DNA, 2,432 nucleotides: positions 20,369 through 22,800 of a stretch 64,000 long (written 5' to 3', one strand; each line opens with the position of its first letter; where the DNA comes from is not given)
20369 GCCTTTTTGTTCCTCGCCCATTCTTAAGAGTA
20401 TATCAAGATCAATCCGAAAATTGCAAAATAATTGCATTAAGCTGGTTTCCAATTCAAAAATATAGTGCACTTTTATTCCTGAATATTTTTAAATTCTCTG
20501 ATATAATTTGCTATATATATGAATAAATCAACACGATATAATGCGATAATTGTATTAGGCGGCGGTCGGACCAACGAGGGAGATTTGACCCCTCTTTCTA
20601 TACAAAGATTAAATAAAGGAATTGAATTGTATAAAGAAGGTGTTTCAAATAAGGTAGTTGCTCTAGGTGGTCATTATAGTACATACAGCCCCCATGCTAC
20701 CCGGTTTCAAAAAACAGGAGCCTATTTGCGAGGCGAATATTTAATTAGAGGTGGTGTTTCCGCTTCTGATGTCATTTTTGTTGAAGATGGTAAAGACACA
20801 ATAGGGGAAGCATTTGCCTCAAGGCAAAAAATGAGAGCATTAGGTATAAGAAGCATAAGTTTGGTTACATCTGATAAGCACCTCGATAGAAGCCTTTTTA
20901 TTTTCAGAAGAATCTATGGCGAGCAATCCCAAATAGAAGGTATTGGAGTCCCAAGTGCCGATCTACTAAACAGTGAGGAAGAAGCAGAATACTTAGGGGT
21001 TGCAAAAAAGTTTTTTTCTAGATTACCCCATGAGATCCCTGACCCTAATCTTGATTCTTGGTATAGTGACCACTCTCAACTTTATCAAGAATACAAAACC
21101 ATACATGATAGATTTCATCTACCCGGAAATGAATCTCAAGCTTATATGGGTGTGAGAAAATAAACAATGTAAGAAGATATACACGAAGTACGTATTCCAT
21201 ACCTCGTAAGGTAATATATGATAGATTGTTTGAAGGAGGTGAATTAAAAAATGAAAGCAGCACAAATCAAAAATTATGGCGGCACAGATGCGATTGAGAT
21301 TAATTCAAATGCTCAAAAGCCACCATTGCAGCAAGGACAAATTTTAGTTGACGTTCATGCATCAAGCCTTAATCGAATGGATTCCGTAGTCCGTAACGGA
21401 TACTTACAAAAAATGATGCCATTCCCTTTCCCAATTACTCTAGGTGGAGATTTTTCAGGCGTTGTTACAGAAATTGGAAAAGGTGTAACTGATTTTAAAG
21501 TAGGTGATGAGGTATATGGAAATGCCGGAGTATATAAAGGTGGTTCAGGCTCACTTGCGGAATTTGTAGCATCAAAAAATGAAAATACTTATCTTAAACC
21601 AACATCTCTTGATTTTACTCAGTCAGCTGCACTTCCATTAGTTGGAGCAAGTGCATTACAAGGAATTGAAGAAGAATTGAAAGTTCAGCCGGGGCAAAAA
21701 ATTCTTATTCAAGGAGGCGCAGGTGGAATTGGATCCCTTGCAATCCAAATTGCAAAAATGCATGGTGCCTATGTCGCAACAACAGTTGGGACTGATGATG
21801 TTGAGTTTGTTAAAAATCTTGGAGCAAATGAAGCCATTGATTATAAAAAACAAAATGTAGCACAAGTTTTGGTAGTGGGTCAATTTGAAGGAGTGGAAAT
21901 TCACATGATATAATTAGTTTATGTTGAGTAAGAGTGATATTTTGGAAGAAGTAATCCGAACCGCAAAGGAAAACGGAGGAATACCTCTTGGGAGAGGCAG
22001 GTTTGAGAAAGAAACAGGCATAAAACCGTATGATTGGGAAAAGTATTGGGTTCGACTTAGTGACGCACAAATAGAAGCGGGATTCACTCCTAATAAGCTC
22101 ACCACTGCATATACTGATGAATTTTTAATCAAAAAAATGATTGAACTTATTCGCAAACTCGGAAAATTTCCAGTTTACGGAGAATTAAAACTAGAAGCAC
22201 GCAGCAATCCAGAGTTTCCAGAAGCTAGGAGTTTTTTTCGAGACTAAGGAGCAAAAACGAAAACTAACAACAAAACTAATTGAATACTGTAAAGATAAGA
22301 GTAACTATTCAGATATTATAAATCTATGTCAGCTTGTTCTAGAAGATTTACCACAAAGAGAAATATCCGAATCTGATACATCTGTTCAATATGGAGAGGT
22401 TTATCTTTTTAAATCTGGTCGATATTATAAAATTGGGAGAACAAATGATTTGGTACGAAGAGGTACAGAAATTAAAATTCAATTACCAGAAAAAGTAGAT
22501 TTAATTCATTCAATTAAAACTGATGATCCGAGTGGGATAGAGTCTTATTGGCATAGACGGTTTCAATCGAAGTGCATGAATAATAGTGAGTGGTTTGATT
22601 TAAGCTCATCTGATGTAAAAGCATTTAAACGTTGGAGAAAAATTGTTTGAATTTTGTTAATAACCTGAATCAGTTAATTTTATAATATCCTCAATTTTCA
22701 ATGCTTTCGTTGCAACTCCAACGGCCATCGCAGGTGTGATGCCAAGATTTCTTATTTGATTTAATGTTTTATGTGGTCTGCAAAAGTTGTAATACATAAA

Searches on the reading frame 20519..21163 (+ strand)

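Call 48: search_protein_families(library=pfam, proteins=[window:20519-21163:+], max_evalue=0.01)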
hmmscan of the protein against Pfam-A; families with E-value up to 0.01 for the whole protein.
window:20519-21163:+ (214 aa): 1 family
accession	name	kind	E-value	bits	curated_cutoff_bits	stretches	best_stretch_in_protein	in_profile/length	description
PF02698.23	DUF218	-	3.5e-17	63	27.6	1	9-148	2-110/133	DUF218 domain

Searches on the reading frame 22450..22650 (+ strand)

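Call 3: search_protein_families(library=pfam, proteins=[window:22450-22650:+], max_evalue=0.1)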
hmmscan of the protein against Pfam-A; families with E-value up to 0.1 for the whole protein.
window:22450-22650:+ (66 aa): 2 families
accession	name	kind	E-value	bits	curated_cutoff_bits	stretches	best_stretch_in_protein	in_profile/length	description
PF13455.12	MUG113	-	1.6e-11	45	22.3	1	3-61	11-72/73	Meiotically up-regulated gene 113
PF10544.15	T5orf172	-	0.003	18.5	20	1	12-62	38-99/101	T5orf172 domain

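Call 74: search_protein_families(library=phrogs, proteins=[window:22450-22650:+], max_evalue=0.01)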
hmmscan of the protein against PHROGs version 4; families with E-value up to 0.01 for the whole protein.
window:22450-22650:+ (66 aa): 3 families
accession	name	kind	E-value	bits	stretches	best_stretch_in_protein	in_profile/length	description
phrog_8130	-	unknown function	9.8e-07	29.1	1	4-61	204-260/434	-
phrog_4284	-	unknown function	0.00019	22.2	1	8-61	113-163/171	-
phrog_16524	-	unknown function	0.0071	17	1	6-57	53-107/215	-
